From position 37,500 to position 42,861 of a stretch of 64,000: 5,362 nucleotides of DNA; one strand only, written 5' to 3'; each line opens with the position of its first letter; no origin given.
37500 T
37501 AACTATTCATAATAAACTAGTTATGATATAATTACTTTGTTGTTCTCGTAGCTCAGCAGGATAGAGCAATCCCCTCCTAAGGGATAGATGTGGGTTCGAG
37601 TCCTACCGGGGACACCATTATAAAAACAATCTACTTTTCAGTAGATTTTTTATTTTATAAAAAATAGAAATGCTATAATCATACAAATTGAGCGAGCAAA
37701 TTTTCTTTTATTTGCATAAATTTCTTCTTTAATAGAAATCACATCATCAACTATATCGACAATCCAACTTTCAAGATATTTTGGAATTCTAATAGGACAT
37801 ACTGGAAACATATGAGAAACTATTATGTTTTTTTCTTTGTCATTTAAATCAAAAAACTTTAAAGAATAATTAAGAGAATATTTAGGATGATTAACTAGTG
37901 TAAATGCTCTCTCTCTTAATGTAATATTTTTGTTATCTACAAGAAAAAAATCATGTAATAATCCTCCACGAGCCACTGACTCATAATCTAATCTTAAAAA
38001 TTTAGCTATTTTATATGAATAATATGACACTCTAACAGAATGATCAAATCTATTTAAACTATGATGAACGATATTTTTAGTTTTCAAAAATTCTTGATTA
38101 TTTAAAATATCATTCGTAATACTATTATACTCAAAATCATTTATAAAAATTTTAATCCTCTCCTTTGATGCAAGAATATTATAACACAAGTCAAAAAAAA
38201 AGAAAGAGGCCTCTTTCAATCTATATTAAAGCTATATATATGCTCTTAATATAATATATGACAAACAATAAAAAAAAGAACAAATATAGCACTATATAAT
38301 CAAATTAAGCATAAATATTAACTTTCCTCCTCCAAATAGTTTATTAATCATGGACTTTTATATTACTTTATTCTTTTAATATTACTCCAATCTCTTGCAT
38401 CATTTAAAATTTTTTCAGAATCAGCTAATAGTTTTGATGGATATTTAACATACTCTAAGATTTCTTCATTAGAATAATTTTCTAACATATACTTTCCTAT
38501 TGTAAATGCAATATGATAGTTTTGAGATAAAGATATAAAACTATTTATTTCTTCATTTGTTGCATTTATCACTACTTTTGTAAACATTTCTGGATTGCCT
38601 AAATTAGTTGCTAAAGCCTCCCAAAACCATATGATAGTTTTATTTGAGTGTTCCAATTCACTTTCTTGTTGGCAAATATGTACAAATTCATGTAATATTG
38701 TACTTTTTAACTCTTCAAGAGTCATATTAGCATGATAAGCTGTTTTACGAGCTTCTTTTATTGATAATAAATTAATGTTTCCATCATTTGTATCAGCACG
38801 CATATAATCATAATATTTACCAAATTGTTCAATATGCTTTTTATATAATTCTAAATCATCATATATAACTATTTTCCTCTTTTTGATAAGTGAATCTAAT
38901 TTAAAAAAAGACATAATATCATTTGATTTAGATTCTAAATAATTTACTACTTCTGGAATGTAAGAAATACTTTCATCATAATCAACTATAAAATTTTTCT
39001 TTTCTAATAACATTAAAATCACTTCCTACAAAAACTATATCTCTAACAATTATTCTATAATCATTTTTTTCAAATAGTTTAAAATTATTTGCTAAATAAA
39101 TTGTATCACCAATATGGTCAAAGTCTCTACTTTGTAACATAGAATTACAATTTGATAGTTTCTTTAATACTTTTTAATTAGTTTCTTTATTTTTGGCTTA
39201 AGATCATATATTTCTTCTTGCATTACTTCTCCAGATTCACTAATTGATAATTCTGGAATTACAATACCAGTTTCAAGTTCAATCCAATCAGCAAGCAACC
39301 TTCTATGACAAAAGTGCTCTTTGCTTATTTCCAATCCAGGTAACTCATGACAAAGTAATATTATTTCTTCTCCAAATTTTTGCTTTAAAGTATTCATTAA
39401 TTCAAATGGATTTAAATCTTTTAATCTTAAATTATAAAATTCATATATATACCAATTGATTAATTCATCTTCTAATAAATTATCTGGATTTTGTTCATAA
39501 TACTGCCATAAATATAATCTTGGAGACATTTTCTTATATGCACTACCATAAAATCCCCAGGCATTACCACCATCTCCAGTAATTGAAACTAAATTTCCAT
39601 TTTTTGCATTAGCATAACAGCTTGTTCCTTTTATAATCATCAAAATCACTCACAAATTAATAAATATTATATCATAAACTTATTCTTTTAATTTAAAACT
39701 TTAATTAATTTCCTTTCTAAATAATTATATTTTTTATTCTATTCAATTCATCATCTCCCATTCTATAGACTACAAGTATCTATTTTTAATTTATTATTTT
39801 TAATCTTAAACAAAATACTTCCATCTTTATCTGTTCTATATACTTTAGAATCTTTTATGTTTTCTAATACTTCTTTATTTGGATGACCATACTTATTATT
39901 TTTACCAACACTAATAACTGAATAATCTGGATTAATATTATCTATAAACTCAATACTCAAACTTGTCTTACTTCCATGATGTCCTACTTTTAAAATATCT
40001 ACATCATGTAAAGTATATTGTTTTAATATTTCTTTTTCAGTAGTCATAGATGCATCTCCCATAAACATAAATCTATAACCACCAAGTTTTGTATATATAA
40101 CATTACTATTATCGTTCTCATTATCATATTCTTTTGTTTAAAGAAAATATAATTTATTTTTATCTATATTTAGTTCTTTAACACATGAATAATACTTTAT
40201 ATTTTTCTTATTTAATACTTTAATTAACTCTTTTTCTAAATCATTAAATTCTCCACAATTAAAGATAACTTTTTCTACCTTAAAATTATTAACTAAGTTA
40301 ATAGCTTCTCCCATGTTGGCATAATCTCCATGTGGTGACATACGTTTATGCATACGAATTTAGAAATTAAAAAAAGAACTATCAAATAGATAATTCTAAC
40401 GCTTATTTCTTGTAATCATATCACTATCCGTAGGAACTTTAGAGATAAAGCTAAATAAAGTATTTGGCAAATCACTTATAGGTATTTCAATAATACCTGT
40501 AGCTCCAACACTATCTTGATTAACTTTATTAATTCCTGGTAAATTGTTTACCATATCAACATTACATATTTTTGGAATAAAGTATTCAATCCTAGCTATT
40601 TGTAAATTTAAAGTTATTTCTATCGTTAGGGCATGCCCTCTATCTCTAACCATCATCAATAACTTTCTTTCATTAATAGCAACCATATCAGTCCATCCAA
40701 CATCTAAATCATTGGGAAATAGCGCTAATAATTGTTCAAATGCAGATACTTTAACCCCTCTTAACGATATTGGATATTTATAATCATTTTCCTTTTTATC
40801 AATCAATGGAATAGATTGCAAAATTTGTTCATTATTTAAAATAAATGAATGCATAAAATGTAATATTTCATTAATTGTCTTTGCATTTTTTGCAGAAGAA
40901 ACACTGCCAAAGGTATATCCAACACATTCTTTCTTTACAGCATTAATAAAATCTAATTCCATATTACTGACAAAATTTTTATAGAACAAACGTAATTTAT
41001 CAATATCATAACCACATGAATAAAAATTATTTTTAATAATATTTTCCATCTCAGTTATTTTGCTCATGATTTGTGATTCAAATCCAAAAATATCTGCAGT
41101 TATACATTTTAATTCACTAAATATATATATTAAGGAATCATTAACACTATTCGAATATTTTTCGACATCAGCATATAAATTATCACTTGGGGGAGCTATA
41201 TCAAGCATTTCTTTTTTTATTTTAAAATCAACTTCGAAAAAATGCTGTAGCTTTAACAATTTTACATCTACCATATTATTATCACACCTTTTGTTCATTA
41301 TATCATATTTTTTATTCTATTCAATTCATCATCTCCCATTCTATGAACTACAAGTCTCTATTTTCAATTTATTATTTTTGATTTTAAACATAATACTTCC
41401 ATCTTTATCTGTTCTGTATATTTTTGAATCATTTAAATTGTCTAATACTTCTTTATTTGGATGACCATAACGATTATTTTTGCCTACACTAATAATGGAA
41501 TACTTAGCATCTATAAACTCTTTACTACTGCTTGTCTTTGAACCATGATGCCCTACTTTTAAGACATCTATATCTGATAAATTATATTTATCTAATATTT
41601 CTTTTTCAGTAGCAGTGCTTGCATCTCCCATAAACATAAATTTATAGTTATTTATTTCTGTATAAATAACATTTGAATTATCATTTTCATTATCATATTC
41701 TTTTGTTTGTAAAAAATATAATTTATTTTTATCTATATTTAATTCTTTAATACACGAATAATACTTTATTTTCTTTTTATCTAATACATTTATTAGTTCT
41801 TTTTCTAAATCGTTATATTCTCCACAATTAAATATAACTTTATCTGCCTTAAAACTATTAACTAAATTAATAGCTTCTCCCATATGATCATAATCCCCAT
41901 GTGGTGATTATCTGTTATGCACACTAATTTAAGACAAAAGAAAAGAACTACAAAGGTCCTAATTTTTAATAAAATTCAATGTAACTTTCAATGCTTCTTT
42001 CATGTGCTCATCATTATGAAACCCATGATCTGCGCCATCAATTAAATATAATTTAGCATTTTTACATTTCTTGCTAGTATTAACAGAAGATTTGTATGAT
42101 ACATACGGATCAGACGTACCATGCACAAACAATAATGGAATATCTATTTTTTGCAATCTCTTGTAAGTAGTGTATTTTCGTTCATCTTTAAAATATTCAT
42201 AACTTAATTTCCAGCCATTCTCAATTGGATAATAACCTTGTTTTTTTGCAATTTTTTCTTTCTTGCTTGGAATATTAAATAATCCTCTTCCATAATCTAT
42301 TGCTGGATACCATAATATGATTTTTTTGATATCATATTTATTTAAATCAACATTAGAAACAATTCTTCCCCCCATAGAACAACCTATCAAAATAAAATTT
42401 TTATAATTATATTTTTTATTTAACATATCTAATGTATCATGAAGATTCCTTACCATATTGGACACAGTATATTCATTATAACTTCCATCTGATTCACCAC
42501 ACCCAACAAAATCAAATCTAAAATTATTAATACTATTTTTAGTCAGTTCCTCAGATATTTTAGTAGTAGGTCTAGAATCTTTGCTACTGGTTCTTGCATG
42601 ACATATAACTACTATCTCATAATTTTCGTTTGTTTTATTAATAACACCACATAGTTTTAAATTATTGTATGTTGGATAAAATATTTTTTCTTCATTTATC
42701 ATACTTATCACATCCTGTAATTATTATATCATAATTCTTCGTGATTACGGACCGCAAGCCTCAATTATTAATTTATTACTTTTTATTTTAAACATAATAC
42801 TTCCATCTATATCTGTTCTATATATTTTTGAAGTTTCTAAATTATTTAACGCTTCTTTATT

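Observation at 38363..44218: Array of orphan comEC 3'-end copies, each followed by its own promoter, one cargo gene and a terminator, with no recombinase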

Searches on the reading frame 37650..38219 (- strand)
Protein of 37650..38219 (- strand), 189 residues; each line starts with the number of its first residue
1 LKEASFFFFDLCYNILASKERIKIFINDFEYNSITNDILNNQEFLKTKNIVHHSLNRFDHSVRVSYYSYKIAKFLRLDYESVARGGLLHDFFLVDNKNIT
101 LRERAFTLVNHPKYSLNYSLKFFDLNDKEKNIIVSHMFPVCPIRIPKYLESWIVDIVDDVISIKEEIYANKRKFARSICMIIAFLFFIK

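Call 6: search_protein_families(library=pfam, proteins=[window:37650-38219:-], max_evalue=0.01)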
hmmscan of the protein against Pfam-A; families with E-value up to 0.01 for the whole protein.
window:37650-38219:- (189 aa): 2 families
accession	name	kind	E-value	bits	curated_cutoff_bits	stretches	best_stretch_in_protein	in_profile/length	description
PF01966.28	HD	-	2.7e-06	28.1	22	1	57-158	1-111/116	HD domain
PF22885.1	DUF7020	-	0.0067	17.1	25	0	94-173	18-93/131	Domain of unknown function (DUF7020)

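Call 28: find_encoding_contigs(protein=window:37650-38219:-, flank=10000, max_places=10)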
Protein window:37650-38219:- (189 aa): 2 contigs read that carry it; 2 places shown.
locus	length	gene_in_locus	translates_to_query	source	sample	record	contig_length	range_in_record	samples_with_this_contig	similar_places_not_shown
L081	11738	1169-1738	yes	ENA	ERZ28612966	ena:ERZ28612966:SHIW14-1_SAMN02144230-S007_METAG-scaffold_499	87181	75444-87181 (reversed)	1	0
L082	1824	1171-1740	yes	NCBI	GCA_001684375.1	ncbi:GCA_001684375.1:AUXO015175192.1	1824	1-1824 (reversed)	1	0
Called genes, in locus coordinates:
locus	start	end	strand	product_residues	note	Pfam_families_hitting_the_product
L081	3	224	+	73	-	?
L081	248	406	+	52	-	-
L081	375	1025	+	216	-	-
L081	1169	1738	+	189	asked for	PF01966:HD (weak)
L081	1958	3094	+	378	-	PF04892:VanZ-LLP1, PF06271:RDD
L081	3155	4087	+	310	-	PF00753:Lactamase_B, PF23023:Anti-Pycsar_Apyc1 (weak)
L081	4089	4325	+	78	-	PF11213:DUF3006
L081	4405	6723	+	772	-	PF00122:E1-E2_ATPase, PF00702:Hydrolase, PF08282:Hydrolase_3 (faint)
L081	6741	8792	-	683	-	-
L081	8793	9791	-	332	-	-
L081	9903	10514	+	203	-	PF01066:CDP-OH_P_transf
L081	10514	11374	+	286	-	PF02666:PS_Dcarbxylase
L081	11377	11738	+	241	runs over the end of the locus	PF00561:Abhydrolase_1, PF03959:FSH1 (faint), PF10230:LIDHydrolase (weak), PF12146:Hydrolase_4, PF12697:Abhydrolase_6, PF05728:UPF0227 (weak), PF06028:DUF915 (weak), PF12146:Hydrolase_4, +3 more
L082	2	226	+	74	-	?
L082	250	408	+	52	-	-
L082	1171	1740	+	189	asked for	PF01966:HD (weak)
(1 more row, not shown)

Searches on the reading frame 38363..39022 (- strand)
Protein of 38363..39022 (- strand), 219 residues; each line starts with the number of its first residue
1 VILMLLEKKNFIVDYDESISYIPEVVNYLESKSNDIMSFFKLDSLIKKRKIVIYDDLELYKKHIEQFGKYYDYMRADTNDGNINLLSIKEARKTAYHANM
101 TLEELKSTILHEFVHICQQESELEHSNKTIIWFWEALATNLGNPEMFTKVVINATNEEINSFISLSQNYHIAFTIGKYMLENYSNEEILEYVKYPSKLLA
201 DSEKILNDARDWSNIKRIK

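Call 6: search_protein_families(library=pfam, proteins=[window:38363-39022:-], max_evalue=0.01)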
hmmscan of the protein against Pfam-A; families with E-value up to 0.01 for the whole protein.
window:38363-39022:- (219 aa): 0 families

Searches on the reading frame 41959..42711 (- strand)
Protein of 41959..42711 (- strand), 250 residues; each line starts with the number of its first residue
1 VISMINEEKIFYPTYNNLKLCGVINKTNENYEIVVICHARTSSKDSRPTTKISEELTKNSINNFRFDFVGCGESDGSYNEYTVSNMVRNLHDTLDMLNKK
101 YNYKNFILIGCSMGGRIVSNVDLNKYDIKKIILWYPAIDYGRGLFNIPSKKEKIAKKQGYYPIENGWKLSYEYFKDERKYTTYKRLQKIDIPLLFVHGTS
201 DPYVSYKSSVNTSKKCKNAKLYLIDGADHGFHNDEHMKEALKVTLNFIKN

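Call 6: search_protein_families(library=pfam, proteins=[window:41959-42711:-], max_evalue=0.01)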
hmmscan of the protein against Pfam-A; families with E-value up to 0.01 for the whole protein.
window:41959-42711:- (250 aa): 14 families
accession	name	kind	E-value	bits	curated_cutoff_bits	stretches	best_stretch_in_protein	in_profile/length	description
PF12146.15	Hydrolase_4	-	7.5e-20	71.7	27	2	32-150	5-122/239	Serine aminopeptidase, S33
PF00561.26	Abhydrolase_1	-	2.8e-17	63.6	25.8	2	33-120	2-85/245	alpha/beta hydrolase fold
PF20408.4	Abhydrolase_11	-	2.6e-12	47.3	27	2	33-136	4-108/193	Alpha/beta hydrolase domain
PF00326.27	Peptidase_S9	-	9.4e-07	29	22.6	1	156-249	113-207/213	Prolyl oligopeptidase family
PF01738.24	DLH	-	1.3e-06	28.6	21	1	83-237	74-194/217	Dienelactone hydrolase family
PF12697.13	Abhydrolase_6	-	1.3e-05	26.5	26.3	1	50-127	18-85/217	Alpha/beta hydrolase family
PF08386.16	Abhydrolase_4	-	9.9e-05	22.8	21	1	184-233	28-77/103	TAP-like protein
PF12695.13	Abhydrolase_5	-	0.00017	21.8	27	0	95-137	48-92/164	Alpha/beta hydrolase family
PF02230.22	Abhydrolase_2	-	0.001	19.4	23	0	189-237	155-200/217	Phospholipase/Carboxylesterase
PF07859.19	Abhydrolase_3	-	0.001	19.3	25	1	98-232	65-209/210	alpha/beta hydrolase fold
PF03959.19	FSH1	-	0.0014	18.8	21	1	179-226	149-197/211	Serine hydrolase (FSH1)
PF06028.17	DUF915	-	0.003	17.4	22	0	83-118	82-117/255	Alpha/beta hydrolase of unknown function (DUF915)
PF10230.15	LIDHydrolase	-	0.0031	17.7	27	0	24-138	25-120/262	Lipid-droplet associated hydrolase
PF20434.5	BD-FAE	-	0.0094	15.9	26.8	0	180-214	181-213/215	BD-FAE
